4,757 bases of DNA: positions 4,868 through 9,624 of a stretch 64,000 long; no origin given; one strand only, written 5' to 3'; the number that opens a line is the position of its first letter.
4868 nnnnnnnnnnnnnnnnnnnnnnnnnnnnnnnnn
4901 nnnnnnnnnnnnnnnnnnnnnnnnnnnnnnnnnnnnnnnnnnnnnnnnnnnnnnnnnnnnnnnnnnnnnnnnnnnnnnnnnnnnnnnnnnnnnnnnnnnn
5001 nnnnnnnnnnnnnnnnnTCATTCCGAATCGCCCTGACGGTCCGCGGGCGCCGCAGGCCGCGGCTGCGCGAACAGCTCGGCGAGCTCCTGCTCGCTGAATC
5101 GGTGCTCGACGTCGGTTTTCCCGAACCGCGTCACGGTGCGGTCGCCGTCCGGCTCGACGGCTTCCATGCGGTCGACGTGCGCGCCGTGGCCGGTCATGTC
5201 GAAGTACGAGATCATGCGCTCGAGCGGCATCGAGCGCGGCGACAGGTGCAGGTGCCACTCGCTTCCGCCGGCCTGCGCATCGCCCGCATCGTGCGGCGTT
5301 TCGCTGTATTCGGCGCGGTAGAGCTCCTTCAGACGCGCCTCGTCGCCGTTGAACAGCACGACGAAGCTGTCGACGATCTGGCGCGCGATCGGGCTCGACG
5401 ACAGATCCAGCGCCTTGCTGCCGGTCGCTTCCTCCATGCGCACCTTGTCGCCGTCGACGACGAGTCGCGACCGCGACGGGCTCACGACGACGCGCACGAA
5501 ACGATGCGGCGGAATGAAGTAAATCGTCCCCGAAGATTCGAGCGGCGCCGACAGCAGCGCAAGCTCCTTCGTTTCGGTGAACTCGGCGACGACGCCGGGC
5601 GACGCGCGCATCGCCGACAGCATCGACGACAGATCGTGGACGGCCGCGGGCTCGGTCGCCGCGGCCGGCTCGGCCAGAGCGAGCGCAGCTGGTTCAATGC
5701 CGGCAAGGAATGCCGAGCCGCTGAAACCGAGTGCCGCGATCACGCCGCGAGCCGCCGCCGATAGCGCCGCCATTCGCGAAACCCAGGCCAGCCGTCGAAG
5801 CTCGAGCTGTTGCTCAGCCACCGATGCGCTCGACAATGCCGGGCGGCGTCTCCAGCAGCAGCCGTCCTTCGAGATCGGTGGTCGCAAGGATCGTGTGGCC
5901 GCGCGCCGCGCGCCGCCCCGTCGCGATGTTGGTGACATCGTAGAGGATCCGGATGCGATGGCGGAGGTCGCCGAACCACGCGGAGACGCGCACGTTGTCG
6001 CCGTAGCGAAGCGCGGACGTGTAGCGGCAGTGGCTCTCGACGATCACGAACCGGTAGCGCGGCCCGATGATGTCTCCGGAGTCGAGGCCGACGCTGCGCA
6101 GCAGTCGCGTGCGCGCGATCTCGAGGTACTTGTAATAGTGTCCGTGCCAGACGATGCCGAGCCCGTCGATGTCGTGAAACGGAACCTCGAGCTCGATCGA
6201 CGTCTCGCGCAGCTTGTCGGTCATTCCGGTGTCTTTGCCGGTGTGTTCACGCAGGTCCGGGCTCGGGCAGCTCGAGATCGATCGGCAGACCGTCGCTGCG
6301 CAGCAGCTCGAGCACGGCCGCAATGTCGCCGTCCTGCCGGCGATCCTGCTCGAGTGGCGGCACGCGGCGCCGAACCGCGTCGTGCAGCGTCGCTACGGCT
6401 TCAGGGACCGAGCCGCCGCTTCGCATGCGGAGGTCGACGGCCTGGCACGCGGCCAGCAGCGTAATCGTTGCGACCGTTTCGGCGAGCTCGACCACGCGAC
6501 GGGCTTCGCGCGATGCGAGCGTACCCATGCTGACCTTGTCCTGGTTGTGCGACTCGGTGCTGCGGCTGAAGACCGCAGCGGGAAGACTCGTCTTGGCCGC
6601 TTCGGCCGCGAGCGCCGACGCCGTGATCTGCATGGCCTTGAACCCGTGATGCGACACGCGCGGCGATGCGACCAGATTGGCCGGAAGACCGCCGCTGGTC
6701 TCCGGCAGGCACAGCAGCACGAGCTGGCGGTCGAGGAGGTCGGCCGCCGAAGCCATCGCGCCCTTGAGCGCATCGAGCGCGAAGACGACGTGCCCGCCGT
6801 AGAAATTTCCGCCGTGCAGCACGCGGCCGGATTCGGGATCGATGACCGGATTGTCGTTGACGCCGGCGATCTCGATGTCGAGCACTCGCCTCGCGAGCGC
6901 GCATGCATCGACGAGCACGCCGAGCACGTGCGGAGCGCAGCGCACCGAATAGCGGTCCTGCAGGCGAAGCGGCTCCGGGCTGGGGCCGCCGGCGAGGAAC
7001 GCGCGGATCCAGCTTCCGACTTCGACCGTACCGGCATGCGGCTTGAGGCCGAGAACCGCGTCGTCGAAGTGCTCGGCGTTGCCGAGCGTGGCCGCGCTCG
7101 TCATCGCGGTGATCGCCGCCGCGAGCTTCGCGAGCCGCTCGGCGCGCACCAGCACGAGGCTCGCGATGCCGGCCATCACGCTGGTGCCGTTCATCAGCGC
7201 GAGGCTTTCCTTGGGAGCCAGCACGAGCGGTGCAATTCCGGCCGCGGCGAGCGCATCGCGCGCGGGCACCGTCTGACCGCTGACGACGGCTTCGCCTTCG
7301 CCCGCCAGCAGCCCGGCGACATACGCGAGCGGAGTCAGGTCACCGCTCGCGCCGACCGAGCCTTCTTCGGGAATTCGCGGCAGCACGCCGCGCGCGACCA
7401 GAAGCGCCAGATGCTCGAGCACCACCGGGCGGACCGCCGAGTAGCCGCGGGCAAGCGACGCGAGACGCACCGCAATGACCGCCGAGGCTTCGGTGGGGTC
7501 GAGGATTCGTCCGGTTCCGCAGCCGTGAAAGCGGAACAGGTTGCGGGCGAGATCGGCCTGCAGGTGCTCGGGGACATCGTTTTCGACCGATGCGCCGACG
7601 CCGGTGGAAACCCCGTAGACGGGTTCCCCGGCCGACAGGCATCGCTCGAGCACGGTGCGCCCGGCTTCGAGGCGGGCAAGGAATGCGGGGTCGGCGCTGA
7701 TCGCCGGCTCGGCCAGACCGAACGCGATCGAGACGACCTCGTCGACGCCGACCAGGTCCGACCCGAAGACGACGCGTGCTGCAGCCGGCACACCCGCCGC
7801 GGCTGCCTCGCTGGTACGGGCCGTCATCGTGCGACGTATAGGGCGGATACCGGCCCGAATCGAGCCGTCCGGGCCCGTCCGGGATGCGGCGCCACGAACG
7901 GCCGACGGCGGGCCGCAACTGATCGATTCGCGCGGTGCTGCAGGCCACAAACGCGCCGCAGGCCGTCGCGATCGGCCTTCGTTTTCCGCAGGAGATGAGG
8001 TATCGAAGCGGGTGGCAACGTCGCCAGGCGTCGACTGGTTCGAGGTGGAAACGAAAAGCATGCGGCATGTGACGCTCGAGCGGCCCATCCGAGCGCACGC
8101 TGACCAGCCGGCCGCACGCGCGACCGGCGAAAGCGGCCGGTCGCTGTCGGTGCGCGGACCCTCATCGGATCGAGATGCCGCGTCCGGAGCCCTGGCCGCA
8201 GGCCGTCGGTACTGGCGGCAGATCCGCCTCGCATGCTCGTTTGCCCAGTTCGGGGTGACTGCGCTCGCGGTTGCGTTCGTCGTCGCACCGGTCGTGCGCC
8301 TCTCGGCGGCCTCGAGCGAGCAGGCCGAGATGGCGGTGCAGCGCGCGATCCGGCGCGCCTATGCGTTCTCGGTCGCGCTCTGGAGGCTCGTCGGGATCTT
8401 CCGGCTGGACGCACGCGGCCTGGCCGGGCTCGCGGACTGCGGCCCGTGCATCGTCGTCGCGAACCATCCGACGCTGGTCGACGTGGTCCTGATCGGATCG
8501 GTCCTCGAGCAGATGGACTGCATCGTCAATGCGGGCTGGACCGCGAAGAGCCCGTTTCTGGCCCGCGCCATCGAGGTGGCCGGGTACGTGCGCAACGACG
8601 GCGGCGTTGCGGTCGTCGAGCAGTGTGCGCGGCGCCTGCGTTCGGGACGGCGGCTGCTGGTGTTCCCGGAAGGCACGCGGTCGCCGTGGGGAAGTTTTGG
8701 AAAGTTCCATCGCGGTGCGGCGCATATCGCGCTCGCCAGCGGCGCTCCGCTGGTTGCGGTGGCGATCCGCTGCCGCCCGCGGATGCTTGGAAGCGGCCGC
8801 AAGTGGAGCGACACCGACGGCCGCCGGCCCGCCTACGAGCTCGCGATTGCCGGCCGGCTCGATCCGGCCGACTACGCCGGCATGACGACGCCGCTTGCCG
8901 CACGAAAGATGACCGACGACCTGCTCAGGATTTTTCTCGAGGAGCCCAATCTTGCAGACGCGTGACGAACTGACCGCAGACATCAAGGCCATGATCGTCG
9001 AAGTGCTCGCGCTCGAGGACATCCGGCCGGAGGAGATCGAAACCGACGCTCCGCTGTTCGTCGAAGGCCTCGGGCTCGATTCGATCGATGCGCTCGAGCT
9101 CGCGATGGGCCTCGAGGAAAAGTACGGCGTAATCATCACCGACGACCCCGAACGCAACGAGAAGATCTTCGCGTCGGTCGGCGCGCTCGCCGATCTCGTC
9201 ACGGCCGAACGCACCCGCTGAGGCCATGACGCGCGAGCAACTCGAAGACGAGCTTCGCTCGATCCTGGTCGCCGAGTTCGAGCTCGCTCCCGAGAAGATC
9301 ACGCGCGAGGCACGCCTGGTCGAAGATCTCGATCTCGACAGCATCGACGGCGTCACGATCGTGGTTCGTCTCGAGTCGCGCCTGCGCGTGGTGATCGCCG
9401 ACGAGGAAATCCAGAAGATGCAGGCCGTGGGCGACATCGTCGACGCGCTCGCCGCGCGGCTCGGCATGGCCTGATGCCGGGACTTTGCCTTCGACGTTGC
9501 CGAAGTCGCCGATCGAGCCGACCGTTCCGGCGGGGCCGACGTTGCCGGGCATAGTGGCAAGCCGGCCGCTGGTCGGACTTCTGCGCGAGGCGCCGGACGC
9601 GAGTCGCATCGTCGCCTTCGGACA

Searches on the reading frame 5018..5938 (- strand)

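Call 49: search_protein_families(library=pfam, proteins=[window:5018-5938:-], max_evalue=0.001)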
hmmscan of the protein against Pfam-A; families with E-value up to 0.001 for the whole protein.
window:5018-5938:- (306 aa): 2 families
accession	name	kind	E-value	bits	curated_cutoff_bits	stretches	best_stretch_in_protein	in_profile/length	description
PF19574.5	LolA_3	-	1.4e-08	34.8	23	1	97-270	4-167/192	Outer membrane lipoprotein carrier protein LolA-like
PF03548.22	LolA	-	3.5e-05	24.1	23.6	1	116-282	6-158/165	Outer membrane lipoprotein carrier protein LolA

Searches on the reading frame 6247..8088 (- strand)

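Call 49: search_protein_families(library=pfam, proteins=[window:6247-8088:-], max_evalue=0.001)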
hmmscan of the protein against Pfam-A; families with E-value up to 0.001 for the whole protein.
window:6247-8088:- (613 aa): 1 family
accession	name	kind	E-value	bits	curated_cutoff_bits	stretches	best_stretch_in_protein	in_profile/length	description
PF00221.24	Lyase_aromatic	-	8.5e-150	499.9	27.3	1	115-573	3-465/466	Aromatic amino acid lyase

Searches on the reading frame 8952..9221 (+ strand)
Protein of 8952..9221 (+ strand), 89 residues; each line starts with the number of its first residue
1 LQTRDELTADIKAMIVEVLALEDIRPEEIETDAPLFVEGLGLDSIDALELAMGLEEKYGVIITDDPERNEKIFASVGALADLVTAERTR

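Call 49: search_protein_families(library=pfam, proteins=[window:8952-9221:+], max_evalue=0.001)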
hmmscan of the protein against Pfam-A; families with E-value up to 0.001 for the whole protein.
window:8952-9221:+ (89 aa): 1 family
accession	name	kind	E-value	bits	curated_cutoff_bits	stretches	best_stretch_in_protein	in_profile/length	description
PF00550.31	PP-binding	-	2.7e-09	37.6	20.8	1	11-65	3-52/67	Phosphopantetheine attachment site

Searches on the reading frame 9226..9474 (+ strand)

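Call 49: search_protein_families(library=pfam, proteins=[window:9226-9474:+], max_evalue=0.001)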
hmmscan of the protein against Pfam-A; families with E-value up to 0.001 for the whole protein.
window:9226-9474:+ (82 aa): 1 family
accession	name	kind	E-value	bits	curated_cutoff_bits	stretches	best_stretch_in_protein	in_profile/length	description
PF00550.31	PP-binding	-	4.8e-07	30.4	20.8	1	8-75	1-67/67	Phosphopantetheine attachment site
